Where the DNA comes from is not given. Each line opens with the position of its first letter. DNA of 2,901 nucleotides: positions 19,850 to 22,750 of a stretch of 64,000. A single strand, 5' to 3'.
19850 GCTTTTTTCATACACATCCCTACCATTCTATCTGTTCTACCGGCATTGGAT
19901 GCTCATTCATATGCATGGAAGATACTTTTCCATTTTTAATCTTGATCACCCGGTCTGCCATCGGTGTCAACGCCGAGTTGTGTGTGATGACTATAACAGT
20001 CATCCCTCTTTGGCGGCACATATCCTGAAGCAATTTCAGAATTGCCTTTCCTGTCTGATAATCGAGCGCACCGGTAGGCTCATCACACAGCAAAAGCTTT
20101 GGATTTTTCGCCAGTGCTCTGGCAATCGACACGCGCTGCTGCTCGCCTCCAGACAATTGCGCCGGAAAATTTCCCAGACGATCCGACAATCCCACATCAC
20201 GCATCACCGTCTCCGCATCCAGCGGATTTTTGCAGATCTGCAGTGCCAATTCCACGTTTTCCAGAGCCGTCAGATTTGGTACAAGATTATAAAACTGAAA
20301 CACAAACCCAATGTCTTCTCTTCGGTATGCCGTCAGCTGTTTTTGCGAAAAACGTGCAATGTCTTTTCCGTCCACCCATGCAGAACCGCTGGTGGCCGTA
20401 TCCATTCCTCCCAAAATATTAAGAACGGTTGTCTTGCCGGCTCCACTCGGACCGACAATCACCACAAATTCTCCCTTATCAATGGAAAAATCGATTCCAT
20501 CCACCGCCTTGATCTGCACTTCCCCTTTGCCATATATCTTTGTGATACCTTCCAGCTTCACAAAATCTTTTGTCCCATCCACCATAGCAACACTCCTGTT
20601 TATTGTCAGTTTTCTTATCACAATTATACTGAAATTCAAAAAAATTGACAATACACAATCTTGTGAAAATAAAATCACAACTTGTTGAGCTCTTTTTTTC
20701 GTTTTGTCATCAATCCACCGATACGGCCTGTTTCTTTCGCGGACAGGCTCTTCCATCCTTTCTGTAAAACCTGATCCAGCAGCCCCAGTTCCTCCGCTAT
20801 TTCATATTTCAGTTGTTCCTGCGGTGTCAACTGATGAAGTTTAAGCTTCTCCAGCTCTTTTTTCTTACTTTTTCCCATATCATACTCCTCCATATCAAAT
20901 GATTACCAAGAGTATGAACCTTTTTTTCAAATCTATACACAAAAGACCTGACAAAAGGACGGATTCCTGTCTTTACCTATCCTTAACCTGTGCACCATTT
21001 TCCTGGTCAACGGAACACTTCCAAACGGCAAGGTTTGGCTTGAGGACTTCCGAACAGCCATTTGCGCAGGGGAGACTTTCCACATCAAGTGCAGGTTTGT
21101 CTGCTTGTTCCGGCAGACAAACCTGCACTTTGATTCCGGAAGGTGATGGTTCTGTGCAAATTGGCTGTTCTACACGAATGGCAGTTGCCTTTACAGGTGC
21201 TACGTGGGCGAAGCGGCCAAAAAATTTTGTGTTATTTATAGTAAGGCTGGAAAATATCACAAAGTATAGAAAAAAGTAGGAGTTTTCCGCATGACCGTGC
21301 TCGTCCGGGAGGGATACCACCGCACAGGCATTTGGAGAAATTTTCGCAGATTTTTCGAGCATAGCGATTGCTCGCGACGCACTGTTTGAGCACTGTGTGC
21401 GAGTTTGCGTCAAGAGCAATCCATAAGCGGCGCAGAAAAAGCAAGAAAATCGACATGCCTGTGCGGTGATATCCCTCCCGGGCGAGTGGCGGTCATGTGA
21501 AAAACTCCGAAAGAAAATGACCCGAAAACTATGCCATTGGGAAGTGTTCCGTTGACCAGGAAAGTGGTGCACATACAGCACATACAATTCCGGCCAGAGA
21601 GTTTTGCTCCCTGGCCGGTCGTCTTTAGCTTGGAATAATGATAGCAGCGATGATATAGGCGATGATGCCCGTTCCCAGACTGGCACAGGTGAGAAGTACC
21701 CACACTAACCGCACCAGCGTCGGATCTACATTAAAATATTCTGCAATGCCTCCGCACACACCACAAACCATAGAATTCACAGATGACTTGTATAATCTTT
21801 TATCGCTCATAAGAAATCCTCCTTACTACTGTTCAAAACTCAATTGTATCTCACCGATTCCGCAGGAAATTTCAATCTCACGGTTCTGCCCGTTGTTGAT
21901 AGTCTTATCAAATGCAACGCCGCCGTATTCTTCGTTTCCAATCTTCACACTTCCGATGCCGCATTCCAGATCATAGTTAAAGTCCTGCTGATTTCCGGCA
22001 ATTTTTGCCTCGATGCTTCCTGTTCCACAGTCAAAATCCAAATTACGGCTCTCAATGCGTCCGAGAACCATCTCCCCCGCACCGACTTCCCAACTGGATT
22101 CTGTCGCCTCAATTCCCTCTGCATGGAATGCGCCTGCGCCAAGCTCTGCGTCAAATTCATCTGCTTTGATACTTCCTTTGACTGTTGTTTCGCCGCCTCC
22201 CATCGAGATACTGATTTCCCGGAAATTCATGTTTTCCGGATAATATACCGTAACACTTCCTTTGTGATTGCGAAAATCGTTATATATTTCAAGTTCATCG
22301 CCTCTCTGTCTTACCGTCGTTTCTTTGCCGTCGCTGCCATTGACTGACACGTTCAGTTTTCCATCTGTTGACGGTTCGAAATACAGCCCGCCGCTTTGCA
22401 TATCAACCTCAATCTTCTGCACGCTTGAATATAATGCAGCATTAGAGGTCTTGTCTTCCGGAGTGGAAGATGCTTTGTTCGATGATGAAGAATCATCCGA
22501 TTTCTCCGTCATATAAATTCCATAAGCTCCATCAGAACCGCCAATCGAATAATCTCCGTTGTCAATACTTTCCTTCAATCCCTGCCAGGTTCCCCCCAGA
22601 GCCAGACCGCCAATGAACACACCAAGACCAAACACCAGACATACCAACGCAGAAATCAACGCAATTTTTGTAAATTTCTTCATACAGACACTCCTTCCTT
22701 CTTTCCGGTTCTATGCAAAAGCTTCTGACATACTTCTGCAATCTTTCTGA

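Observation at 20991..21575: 585-bp orphan non-coding element made almost entirely of nested inverted repeats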

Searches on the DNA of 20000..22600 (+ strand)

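Call 4: search_rna_families(source=window, start=20000, end=22600, threshold=evalue, max_evalue=1, show_alignments=3)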
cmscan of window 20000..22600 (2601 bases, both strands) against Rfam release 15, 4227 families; matches with E-value up to 1: 2.
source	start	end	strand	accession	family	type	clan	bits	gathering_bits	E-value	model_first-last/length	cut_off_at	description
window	21091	21126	-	RF00247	MIR160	Gene; miRNA;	-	21.4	48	0.23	1-90/90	no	mir-160 microRNA precursor family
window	21080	21146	+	RF03879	mir-2831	Gene; miRNA;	-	20.9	90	0.78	1-75/75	no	mir-2831 microRNA precursor family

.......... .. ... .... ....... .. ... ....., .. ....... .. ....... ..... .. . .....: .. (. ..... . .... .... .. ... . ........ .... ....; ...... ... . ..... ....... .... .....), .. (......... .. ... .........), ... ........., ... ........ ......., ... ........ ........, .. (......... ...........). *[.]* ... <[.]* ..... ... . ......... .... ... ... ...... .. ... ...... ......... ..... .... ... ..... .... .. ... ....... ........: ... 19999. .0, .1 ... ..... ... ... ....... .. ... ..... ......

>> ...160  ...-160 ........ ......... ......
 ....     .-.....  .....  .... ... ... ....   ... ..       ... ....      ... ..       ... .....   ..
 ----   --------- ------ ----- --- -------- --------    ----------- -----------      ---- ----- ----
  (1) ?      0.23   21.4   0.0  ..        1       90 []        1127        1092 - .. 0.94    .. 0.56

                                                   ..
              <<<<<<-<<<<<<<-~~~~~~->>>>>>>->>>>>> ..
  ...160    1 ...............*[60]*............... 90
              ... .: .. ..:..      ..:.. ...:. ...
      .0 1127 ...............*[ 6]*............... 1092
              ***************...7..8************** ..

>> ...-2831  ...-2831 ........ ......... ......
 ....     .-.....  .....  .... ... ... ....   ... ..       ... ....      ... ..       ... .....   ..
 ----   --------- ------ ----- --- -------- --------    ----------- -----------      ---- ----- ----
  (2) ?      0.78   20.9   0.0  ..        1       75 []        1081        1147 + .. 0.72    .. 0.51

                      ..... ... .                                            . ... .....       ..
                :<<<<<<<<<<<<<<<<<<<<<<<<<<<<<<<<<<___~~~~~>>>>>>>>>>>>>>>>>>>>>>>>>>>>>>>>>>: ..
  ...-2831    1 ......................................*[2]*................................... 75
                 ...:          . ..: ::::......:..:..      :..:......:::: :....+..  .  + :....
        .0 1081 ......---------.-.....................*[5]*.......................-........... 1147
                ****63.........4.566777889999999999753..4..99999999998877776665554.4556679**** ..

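Call 10: search_dna_similar(query=window:20985-21580:+, collection=plasmids, mode=distant)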
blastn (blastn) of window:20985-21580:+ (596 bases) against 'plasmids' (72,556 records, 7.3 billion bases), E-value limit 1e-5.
No match.

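Call 11: search_dna_similar(query=window:20985-21580:+, collection=phages, mode=distant)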
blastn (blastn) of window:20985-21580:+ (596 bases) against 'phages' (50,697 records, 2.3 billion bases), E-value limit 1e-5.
No match.
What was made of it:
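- Tried and rejected: BLASTN of the element against the plasmid and phage collections: no match (calls 10, 11).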

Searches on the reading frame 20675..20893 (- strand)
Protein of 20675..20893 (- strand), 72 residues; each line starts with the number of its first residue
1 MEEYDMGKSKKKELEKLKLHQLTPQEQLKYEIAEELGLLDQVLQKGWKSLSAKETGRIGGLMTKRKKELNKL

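Call 9: find_encoding_contigs(protein=window:20675-20893:-, flank=6000, max_places=10)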
Protein window:20675-20893:- (72 aa): 6 contigs read that carry it; 6 places shown.
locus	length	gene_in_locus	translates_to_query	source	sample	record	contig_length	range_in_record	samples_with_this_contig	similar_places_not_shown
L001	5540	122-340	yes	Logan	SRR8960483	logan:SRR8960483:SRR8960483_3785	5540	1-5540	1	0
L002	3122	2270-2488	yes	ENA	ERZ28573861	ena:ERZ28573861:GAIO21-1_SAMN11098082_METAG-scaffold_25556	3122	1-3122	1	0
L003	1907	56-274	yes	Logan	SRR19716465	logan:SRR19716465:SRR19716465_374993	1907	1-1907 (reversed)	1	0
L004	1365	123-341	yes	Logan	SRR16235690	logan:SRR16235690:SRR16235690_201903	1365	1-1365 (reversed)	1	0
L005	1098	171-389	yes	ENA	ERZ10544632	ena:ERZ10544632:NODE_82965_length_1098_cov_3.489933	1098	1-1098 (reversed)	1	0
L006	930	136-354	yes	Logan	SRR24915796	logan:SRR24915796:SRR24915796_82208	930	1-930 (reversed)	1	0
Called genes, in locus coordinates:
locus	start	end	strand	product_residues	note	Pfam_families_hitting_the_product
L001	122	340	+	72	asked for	PF00269:SASP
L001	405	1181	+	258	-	PF00005:ABC_tran, PF02463:SMC_N (faint), PF13304:AAA_21 (faint)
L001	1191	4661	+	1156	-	PF27881:CRWN_N (weak), PF28019:HmpF (faint), PF24161:CCDC39, PF02687:FtsX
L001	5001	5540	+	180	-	?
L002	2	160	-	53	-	?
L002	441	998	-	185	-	PF01385:OrfB_IS605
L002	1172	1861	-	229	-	PF00376:MerR, PF13411:MerR_1, PF00239:Resolvase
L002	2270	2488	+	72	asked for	PF00269:SASP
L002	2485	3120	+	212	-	?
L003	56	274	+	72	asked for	PF00269:SASP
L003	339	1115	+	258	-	PF00005:ABC_tran, PF02463:SMC_N (faint), PF13304:AAA_21 (faint)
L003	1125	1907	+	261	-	?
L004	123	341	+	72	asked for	PF00269:SASP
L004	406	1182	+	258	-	PF00005:ABC_tran, PF02463:SMC_N (faint), PF13304:AAA_21 (faint)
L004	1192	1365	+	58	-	?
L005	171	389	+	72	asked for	PF00269:SASP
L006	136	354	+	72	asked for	PF00269:SASP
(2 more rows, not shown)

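Call 49: search_protein_families(library=pfam, proteins=[window:20675-20893:-, L002:1172-1888:-], max_evalue=0.01)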
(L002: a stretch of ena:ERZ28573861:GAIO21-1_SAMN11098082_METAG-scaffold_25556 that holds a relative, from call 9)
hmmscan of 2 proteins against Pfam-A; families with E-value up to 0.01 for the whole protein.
window:20675-20893:- (72 aa): 1 family
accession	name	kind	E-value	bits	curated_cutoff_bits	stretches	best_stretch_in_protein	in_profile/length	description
PF00269.25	SASP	-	4.8e-10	39.7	22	1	26-65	13-50/59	Small, acid-soluble spore proteins, alpha/beta type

L002:1172-1888:- (238 aa): 4 families
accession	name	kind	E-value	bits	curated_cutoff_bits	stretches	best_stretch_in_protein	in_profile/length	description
PF00239.26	Resolvase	-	9.9e-19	68.3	23.3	1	76-202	2-132/145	Resolvase, N terminal domain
PF00376.29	MerR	-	1.3e-10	41.3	28.2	1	20-55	2-38/38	MerR family regulatory protein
PF13411.12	MerR_1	-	2e-09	37.9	21.6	1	18-67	1-50/69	MerR HTH family regulatory protein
PF12728.13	HTH_17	-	6.6e-05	23.5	27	1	18-45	2-29/51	Helix-turn-helix domain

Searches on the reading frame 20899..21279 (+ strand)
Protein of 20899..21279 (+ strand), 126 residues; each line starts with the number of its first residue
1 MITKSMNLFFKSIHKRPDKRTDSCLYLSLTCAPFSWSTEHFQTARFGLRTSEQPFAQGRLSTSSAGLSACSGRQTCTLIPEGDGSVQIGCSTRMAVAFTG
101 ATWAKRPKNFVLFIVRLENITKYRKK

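Call 49: search_protein_families(library=pfam, proteins=[window:20899-21279:+], max_evalue=0.01)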
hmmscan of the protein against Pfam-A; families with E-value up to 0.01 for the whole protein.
window:20899-21279:+ (126 aa): 0 families

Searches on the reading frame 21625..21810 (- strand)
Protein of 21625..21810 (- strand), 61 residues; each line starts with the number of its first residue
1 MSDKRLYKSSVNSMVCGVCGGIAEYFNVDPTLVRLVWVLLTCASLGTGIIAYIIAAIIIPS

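Call 15: find_encoding_contigs(protein=window:21625-21810:-, flank=6000, max_places=10)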
Protein window:21625-21810:- (61 aa): 21 contigs read that carry it; 10 places shown.
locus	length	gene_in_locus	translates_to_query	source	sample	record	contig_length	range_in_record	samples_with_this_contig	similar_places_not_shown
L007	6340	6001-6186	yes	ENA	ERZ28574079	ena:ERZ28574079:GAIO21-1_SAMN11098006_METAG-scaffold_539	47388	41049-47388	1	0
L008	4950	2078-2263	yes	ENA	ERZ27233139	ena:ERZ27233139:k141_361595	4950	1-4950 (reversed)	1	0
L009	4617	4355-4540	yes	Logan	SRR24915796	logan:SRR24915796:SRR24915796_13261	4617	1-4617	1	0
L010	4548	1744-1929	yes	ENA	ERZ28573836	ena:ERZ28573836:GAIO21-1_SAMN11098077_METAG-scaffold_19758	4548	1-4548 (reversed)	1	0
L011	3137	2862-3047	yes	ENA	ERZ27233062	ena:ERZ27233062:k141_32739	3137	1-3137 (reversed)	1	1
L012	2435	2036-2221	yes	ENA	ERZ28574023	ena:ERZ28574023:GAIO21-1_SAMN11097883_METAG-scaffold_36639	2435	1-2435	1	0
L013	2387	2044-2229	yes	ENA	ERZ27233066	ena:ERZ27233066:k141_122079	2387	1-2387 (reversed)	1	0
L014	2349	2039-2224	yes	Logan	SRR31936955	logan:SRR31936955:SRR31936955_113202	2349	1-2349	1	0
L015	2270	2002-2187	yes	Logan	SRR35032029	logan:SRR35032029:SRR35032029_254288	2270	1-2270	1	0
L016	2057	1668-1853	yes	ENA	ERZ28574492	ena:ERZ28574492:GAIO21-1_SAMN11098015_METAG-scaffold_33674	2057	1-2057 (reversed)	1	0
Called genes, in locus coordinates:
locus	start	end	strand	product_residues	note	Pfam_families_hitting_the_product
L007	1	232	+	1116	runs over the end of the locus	PF21445:ADDB_N, PF12705:PDDEXK_1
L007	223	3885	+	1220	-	PF00270:DEAD (weak), PF00580:UvrD-helicase, PF13245:AAA_19, PF13538:UvrD_C_2 (faint), PF13361:UvrD_C, PF12705:PDDEXK_1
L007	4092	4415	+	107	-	PF03551:PadR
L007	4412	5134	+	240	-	PF22564:HAAS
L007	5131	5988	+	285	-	PF13349:DUF4097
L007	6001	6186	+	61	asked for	PF04024:PspC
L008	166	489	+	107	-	PF03551:PadR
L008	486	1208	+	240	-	PF22564:HAAS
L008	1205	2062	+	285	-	PF10988:DUF2807 (weak), PF13349:DUF4097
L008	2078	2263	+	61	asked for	PF04024:PspC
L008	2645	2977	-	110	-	PF12650:DUF3784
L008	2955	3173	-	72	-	-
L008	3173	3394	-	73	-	PF14512:TM1586_NiRdase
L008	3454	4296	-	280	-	PF12323:HTH_OrfB_IS605, PF01385:OrfB_IS605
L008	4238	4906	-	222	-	PF00376:MerR, PF13411:MerR_1, PF00239:Resolvase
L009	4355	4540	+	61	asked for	PF04024:PspC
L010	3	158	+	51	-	?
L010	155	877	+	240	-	PF22564:HAAS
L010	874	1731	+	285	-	PF10988:DUF2807 (weak), PF13349:DUF4097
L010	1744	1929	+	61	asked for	PF04024:PspC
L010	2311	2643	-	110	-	PF12650:DUF3784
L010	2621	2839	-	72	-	-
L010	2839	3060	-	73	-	PF14512:TM1586_NiRdase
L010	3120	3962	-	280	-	PF12323:HTH_OrfB_IS605, PF01385:OrfB_IS605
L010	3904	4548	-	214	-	?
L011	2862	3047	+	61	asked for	PF04024:PspC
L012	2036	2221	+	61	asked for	PF04024:PspC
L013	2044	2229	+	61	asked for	PF04024:PspC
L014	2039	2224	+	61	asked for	PF04024:PspC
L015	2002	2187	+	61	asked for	PF04024:PspC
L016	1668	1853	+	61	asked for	PF04024:PspC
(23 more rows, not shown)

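Call 49: search_protein_families(library=pfam, proteins=[window:21625-21810:-, L008:2645-2977:-, L008:2955-3173:-, L008:3454-4296:-], max_evalue=0.01)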
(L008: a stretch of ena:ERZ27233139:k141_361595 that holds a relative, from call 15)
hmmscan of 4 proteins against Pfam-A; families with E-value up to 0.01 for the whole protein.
window:21625-21810:- (61 aa): 1 family
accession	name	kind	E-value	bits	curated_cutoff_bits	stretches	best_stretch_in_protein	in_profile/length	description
PF04024.17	PspC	-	3.3e-26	91.3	25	1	4-61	1-57/58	PspC domain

L008:2645-2977:- (110 aa): 1 family
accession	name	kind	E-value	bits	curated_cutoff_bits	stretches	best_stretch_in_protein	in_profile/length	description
PF12650.12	DUF3784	-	2.9e-23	82.3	28.1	1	15-108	1-94/94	Domain of unknown function (DUF3784)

L008:2955-3173:- (72 aa): 0 families

L008:3454-4296:- (280 aa): 2 families
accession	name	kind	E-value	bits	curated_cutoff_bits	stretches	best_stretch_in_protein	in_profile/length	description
PF12323.14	HTH_OrfB_IS605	-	2e-17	62.9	21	1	1-46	1-47/47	Helix-turn-helix domain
PF01385.25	OrfB_IS605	-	1.5e-07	32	30.5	1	171-271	2-89/120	Probable transposase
